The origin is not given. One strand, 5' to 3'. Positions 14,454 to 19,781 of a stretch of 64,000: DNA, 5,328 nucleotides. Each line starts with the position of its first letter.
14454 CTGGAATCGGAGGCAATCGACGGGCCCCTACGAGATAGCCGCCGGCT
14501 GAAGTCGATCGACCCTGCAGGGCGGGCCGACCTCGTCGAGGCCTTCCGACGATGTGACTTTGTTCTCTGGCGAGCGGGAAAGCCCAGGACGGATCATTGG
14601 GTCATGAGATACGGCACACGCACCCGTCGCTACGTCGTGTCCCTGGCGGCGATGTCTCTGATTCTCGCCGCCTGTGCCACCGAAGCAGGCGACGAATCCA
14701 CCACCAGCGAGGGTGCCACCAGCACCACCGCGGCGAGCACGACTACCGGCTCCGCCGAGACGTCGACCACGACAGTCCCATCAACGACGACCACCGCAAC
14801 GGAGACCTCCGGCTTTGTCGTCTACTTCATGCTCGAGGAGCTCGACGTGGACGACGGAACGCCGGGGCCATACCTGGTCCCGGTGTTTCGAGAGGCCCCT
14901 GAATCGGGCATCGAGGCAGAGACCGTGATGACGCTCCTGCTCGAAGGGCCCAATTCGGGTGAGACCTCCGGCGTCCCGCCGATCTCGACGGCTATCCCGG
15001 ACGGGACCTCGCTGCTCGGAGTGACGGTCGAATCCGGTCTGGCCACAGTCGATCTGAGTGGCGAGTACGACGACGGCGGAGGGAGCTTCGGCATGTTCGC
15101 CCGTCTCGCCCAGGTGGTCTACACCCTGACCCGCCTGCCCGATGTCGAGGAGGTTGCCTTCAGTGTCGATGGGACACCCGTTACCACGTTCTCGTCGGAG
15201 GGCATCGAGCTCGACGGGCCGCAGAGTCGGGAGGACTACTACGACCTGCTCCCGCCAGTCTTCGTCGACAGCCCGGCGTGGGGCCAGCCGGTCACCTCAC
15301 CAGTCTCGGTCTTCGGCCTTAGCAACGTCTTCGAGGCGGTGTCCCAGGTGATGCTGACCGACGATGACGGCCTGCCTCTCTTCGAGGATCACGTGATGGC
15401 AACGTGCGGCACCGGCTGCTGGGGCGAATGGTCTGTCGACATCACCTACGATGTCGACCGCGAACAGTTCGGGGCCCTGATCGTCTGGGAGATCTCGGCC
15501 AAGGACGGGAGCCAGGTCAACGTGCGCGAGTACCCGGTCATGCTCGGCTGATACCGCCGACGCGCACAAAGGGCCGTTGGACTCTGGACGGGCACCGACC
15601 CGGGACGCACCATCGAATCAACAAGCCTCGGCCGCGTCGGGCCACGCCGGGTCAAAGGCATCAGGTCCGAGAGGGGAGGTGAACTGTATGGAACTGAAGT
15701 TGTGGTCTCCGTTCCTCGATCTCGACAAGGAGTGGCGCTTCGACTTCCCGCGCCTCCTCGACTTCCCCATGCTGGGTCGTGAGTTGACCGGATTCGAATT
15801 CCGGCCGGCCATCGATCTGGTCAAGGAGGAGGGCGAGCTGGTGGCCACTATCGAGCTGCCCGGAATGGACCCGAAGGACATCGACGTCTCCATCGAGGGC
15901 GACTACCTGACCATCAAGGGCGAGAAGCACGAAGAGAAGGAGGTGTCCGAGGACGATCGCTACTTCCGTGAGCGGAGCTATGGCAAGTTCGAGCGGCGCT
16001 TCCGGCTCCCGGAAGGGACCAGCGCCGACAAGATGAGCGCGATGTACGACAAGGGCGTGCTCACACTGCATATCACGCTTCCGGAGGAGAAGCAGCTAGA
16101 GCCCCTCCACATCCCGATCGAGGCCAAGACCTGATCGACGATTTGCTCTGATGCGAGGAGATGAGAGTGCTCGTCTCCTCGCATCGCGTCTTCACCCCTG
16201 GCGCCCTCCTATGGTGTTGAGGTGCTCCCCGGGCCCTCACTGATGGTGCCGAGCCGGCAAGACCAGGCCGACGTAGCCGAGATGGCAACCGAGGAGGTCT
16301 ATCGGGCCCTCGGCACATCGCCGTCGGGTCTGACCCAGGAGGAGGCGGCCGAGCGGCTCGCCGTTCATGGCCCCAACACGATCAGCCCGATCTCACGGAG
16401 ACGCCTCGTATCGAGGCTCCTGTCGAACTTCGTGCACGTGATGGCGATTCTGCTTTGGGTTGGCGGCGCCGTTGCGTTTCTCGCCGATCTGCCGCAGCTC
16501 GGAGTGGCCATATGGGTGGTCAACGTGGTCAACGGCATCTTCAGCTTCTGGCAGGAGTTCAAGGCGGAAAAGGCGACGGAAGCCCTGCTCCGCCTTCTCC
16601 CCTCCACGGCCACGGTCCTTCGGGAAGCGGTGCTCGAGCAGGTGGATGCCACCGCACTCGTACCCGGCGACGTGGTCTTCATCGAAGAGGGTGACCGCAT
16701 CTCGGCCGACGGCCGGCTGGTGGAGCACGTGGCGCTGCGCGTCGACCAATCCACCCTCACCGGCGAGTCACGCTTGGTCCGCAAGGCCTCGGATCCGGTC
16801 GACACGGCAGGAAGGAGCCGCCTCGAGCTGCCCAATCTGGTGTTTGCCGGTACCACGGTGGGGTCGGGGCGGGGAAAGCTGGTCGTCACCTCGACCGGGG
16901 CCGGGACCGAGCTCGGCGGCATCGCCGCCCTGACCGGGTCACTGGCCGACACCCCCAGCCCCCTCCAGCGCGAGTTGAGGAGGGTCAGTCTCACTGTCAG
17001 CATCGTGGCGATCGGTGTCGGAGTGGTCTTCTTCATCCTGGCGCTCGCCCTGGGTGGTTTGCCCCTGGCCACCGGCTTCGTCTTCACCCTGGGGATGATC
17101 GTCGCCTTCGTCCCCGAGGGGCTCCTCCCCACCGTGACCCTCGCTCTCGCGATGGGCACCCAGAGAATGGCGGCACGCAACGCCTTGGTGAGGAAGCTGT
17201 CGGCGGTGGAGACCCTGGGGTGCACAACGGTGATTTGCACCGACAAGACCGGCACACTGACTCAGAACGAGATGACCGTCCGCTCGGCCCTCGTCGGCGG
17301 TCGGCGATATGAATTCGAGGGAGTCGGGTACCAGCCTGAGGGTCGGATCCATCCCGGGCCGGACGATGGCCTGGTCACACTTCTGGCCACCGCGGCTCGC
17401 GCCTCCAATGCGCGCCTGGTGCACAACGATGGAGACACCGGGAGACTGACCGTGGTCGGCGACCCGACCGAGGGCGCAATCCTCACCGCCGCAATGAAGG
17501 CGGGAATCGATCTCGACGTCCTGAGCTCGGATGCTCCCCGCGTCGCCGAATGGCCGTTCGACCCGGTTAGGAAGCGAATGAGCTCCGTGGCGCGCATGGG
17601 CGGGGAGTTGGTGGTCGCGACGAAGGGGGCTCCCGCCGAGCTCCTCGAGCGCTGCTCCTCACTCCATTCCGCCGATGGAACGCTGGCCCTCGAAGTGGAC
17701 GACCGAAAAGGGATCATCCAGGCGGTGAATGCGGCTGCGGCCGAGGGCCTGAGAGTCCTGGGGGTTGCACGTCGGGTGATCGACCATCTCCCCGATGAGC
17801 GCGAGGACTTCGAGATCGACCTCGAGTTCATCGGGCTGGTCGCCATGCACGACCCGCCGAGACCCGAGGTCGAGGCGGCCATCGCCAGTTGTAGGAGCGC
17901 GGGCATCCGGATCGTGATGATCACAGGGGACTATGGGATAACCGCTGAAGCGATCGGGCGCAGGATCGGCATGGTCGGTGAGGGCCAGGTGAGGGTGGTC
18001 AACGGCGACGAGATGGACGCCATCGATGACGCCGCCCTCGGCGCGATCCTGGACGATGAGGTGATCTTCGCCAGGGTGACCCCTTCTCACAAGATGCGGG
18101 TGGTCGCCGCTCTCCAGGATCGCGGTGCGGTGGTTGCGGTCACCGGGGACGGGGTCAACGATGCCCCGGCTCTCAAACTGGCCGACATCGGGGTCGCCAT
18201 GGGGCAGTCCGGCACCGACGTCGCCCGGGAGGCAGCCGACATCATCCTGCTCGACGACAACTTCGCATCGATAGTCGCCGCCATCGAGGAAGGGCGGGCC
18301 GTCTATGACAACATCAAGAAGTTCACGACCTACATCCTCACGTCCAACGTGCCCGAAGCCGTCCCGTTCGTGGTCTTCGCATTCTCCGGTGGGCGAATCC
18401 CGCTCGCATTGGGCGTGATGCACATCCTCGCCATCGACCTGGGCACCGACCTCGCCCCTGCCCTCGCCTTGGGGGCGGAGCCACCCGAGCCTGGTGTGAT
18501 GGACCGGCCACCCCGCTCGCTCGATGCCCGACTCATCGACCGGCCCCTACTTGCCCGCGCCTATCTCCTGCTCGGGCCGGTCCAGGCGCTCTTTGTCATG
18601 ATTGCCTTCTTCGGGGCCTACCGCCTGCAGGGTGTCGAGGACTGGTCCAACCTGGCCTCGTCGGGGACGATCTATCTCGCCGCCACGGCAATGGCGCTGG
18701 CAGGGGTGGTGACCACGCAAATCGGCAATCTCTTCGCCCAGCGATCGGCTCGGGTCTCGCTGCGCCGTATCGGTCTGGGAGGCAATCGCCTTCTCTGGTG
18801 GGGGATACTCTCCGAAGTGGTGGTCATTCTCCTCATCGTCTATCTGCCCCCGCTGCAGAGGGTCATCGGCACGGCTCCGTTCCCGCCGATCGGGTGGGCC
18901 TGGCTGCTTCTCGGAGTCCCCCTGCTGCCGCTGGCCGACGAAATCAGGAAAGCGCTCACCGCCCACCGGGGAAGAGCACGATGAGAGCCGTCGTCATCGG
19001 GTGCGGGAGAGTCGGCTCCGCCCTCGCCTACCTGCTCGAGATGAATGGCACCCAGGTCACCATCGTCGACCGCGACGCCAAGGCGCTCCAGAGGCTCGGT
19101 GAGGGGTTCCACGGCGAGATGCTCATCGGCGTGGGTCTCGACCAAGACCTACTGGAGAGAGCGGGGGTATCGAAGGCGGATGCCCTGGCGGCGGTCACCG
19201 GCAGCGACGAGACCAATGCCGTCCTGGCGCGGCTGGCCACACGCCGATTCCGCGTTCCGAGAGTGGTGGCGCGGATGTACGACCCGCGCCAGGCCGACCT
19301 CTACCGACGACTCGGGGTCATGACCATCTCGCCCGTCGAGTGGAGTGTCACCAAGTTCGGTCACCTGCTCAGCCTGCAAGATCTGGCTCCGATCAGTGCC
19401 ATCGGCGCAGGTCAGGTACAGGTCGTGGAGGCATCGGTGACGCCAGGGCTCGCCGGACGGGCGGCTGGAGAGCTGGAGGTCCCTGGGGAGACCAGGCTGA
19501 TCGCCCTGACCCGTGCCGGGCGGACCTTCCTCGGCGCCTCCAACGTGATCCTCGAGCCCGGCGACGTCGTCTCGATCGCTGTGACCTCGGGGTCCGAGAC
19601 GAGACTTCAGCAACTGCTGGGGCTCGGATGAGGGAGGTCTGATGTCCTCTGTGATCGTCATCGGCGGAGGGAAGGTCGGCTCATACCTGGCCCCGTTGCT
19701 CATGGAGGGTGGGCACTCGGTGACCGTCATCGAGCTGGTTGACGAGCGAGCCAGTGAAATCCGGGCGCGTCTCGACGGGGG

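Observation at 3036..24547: DosR-like regulon read from the DNA: recurrent GGGNC-N4-GNCCC-type boxes at fixed spacing to weak -10 elements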

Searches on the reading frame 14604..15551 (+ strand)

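Call 6: search_protein_families(library=pfam, proteins=[window:14604-15551:+])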
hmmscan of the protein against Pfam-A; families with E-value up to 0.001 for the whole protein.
window:14604-15551:+ (315 aa): 2 families
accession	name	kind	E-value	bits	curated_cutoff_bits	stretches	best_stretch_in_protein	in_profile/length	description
PF10648.15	Gmad2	-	8.5e-22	77.7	25.7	1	219-303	2-86/86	Immunoglobulin-like domain of bacterial spore germination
PF10646.14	Germane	-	6.4e-21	75.6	23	1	73-194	2-117/117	Sporulation and spore germination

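Call 64: search_protein_families(library=ncbifam, proteins=[window:14604-15551:+], max_evalue=0.001)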
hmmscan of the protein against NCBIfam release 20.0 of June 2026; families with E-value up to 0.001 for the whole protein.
window:14604-15551:+ (315 aa): 1 family
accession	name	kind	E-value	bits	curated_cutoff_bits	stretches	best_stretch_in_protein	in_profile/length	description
NF010139.1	PRK13614.1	equivalog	1.6e-05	23.6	802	1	34-203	137-302/572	lipoprotein LpqB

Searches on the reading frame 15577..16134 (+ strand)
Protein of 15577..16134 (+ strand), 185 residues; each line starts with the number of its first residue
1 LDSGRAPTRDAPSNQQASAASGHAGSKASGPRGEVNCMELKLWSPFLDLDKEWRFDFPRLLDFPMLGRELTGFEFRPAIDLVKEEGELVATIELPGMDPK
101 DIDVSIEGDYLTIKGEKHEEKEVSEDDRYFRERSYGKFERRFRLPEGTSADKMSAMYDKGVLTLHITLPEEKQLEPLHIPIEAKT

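Call 6: search_protein_families(library=pfam, proteins=[window:15577-16134:+])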
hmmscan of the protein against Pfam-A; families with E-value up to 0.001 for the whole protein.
window:15577-16134:+ (185 aa): 2 families
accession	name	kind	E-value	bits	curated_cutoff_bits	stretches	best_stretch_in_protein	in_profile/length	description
PF00011.27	HSP20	-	1.1e-20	74.1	20.8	1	82-181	3-101/102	Hsp20/alpha crystallin family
PF17886.7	ArsA_HSP20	-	5.7e-07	29.5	22.5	1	86-164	2-61/63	HSP20-like domain found in ArsA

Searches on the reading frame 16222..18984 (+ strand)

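Call 6: search_protein_families(library=pfam, proteins=[window:16222-18984:+])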
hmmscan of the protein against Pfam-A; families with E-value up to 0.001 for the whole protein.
window:16222-18984:+ (920 aa): 7 families
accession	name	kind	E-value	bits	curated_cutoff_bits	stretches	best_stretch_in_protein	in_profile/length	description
PF00122.25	E1-E2_ATPase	-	5.5e-45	153.5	28.1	1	125-318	2-180/181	E1-E2 ATPase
PF00689.26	Cation_ATPase_C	-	2.2e-43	148.5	27.3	1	727-911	1-174/175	Cation transporting ATPase, C-terminus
PF13246.12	Cation_ATPase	-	4.9e-19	68.6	21.7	1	401-480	9-90/91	Cation transport ATPase (P-type)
PF00702.32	Hydrolase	-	5.5e-17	63.2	26.4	1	338-655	4-191/191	haloacid dehalogenase-like hydrolase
PF00690.31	Cation_ATPase_N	-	5.5e-16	58.4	20.4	1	20-84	3-68/69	Cation transporter/ATPase, N-terminus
PF12710.13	HAD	-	1.1e-06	29.7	27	1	541-652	79-189/189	haloacid dehalogenase-like hydrolase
PF08282.18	Hydrolase_3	-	0.00019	21.7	20.9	1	638-688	206-255/255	haloacid dehalogenase-like hydrolase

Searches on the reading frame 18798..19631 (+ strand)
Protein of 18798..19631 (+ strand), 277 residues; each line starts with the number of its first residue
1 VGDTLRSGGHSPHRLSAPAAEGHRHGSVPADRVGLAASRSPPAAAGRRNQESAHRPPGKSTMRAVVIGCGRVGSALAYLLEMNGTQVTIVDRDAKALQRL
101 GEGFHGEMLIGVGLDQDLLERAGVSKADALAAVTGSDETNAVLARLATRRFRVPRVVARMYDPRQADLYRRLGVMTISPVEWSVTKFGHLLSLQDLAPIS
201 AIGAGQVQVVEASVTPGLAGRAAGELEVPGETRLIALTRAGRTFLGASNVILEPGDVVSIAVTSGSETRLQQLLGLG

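Call 6: search_protein_families(library=pfam, proteins=[window:18798-19631:+])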
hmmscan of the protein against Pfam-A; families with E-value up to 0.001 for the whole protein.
window:18798-19631:+ (277 aa): 8 families
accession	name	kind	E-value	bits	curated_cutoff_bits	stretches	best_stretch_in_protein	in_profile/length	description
PF02254.24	TrkA_N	-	4.4e-25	88.7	23.8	1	65-176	2-112/116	TrkA-N domain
PF03435.24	Sacchrp_dh_NADP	-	3.8e-06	27.7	25.1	1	65-117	2-56/129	Saccharopine dehydrogenase NADP binding domain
PF02080.26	TrkA_C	-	3e-05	24.3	27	1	210-274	2-70/71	TrkA-C domain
PF02737.24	3HCDH_N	-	0.00014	22.3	22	1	65-105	3-43/180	3-hydroxyacyl-CoA dehydrogenase, NAD binding domain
PF02558.23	ApbA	-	0.00016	21.7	22.2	1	65-99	2-35/150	Ketopantoate reductase PanE/ApbA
PF01494.25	FAD_binding_3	-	0.00037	20.3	22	1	63-105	3-46/349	FAD binding domain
PF13478.12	XdhC_C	-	0.00073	20.5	29.7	0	65-163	2-104/125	XdhC Rossmann domain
PF13241.12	NAD_binding_7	-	0.00073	20.5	22.1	0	62-154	8-88/104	Putative NAD(P)-binding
